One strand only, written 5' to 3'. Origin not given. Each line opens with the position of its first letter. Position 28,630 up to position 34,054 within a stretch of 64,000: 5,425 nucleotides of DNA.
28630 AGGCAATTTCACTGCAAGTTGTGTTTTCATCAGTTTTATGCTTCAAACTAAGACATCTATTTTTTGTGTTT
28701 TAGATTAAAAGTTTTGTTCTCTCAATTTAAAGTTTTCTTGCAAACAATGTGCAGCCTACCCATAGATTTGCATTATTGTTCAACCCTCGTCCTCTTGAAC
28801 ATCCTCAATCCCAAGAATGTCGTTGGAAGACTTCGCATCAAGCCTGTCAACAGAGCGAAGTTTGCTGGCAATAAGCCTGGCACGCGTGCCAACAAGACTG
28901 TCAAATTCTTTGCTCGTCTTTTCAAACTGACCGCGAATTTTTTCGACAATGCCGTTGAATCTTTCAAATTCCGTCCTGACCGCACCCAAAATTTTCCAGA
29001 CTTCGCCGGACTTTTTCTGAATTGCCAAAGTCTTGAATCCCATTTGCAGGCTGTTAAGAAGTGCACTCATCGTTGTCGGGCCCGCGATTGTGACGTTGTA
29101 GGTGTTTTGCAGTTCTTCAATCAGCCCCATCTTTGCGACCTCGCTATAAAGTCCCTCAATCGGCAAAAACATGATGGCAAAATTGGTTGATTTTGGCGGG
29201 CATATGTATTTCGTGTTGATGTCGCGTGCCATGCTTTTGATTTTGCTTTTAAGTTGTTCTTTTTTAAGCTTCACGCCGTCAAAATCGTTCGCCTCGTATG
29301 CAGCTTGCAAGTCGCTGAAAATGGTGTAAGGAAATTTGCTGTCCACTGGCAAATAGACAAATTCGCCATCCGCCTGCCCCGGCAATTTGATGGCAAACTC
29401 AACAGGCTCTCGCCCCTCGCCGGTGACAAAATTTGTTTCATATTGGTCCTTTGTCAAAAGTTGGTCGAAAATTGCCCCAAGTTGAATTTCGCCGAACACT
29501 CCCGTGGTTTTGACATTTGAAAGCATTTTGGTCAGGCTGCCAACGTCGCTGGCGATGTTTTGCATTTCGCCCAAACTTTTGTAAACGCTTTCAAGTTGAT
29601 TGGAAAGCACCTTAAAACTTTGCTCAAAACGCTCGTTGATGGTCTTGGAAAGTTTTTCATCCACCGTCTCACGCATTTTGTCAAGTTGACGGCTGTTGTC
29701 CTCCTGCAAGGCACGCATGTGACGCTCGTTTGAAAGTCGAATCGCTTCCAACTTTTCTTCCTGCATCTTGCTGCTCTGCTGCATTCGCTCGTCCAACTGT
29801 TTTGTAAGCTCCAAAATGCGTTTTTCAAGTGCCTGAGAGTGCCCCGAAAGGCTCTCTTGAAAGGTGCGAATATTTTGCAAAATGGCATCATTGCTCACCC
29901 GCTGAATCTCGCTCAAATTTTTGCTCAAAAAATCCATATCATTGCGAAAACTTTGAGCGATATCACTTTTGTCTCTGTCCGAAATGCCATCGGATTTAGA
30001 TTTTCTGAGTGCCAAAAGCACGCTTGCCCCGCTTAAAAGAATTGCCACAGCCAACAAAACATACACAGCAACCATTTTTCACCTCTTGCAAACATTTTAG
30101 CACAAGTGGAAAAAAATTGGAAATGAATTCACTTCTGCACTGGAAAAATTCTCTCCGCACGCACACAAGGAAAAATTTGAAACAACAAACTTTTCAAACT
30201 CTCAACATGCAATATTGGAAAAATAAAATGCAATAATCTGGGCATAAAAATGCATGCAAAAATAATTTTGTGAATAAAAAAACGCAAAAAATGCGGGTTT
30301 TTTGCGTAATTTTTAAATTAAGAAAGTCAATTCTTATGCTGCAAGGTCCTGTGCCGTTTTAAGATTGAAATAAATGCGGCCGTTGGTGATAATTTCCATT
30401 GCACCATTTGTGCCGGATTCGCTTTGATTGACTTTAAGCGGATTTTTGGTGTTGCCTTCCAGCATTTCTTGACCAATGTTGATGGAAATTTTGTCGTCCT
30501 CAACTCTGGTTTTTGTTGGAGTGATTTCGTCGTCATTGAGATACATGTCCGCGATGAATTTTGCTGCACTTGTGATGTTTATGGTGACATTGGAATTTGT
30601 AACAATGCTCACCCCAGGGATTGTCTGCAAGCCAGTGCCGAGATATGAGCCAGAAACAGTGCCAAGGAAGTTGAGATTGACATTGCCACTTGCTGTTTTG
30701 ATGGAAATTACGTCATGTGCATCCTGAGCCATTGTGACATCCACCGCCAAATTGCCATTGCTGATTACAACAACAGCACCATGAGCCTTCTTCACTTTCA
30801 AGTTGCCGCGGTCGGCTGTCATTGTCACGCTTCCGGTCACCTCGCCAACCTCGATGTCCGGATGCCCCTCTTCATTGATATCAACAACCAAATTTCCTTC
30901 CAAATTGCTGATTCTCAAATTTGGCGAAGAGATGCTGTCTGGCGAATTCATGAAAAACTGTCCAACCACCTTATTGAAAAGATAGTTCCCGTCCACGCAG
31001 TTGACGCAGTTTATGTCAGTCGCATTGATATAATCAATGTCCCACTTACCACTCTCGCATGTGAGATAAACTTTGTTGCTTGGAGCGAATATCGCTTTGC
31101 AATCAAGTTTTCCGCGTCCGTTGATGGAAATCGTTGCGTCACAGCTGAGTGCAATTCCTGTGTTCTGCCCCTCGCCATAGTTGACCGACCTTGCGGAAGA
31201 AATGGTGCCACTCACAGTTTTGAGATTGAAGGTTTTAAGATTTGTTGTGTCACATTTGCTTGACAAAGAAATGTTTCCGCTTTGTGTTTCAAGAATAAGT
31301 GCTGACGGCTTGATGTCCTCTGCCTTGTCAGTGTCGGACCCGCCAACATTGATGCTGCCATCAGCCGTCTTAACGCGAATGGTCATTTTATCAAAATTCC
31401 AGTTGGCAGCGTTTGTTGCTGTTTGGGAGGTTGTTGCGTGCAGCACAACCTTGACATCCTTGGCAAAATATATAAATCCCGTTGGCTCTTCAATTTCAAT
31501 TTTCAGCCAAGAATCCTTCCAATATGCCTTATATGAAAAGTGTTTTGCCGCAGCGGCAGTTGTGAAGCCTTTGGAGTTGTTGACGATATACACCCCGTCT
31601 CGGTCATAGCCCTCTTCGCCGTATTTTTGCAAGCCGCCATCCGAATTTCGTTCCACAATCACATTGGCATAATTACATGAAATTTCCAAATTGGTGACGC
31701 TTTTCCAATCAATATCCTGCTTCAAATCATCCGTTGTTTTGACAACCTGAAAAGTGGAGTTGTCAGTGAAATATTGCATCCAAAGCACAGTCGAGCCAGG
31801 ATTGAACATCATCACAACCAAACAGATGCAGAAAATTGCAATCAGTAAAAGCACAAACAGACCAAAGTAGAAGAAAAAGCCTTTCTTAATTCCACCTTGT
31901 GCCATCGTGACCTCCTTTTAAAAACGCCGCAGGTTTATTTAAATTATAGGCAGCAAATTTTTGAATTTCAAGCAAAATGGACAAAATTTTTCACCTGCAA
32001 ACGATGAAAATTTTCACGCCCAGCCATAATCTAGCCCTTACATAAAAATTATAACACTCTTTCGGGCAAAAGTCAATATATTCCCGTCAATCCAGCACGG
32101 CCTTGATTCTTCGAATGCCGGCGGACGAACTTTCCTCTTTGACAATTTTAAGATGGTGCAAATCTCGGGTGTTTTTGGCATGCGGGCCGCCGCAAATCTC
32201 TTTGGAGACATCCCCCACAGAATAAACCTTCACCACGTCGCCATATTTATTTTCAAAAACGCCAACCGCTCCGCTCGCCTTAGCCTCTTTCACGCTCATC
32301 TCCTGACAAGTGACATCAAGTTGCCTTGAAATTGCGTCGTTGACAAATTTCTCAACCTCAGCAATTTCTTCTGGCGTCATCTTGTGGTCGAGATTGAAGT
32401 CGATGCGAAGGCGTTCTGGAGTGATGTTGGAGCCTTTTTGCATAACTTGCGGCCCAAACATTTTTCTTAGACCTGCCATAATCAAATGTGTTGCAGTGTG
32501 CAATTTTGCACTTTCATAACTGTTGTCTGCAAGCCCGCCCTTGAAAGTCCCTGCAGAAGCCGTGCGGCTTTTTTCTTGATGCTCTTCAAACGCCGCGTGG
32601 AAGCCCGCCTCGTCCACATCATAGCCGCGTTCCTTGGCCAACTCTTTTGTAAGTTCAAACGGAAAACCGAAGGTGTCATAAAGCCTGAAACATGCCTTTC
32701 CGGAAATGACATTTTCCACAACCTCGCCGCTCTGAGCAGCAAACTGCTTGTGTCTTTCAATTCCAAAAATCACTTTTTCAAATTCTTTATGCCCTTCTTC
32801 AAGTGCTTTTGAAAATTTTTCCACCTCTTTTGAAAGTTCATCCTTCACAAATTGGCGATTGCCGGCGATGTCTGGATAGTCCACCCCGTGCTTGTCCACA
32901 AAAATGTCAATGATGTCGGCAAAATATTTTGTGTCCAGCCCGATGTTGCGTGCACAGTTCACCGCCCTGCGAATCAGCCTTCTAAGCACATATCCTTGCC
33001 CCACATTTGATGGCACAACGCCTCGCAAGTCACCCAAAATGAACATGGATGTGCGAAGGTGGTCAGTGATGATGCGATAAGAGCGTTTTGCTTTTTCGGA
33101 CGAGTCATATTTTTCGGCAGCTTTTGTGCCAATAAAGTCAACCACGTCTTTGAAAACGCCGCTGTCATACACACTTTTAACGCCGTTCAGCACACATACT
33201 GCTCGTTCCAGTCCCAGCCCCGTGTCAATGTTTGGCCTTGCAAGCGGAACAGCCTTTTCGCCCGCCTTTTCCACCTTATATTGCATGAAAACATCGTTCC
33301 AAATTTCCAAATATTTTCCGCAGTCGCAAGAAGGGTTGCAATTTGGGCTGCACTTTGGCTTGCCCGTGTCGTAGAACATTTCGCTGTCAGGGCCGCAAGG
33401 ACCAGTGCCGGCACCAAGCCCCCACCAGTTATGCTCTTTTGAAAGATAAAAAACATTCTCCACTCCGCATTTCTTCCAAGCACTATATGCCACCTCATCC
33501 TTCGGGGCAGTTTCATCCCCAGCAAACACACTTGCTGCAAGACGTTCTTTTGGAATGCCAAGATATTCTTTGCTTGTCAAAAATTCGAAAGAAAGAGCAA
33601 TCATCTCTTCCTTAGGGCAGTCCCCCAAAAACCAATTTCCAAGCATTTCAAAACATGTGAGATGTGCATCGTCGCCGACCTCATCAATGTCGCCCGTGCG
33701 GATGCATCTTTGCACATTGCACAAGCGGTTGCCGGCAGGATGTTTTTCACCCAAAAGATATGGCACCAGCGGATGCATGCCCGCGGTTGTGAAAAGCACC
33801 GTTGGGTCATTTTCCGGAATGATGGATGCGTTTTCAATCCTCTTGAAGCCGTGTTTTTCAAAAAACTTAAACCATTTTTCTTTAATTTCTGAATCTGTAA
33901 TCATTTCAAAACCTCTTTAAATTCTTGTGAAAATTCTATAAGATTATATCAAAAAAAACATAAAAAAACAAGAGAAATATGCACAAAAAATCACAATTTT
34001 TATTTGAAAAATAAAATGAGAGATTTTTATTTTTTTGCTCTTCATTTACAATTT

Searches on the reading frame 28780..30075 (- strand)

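Call 67: search_protein_families(library=pfam, proteins=[window:28780-30075:-], max_evalue=0.00001)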
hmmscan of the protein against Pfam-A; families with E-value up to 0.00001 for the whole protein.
window:28780-30075:- (431 aa): 1 family
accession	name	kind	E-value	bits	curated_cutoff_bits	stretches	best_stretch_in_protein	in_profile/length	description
PF02646.22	RmuC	-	8.5e-66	222.4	26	1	130-418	2-290/291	RmuC family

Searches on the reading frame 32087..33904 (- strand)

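Call 67: search_protein_families(library=pfam, proteins=[window:32087-33904:-], max_evalue=0.00001)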
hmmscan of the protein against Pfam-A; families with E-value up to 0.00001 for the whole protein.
window:32087-33904:- (605 aa): 2 families
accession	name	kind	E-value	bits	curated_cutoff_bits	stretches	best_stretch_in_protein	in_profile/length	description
PF01411.24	tRNA-synt_2c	-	4.6e-124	415.4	30.3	1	6-454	1-436/552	tRNA synthetases class II (A)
PF07973.19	tRNA_SAD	-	1.1e-14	54.6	24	1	558-600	1-43/44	Threonyl and Alanyl tRNA synthetase second additional domain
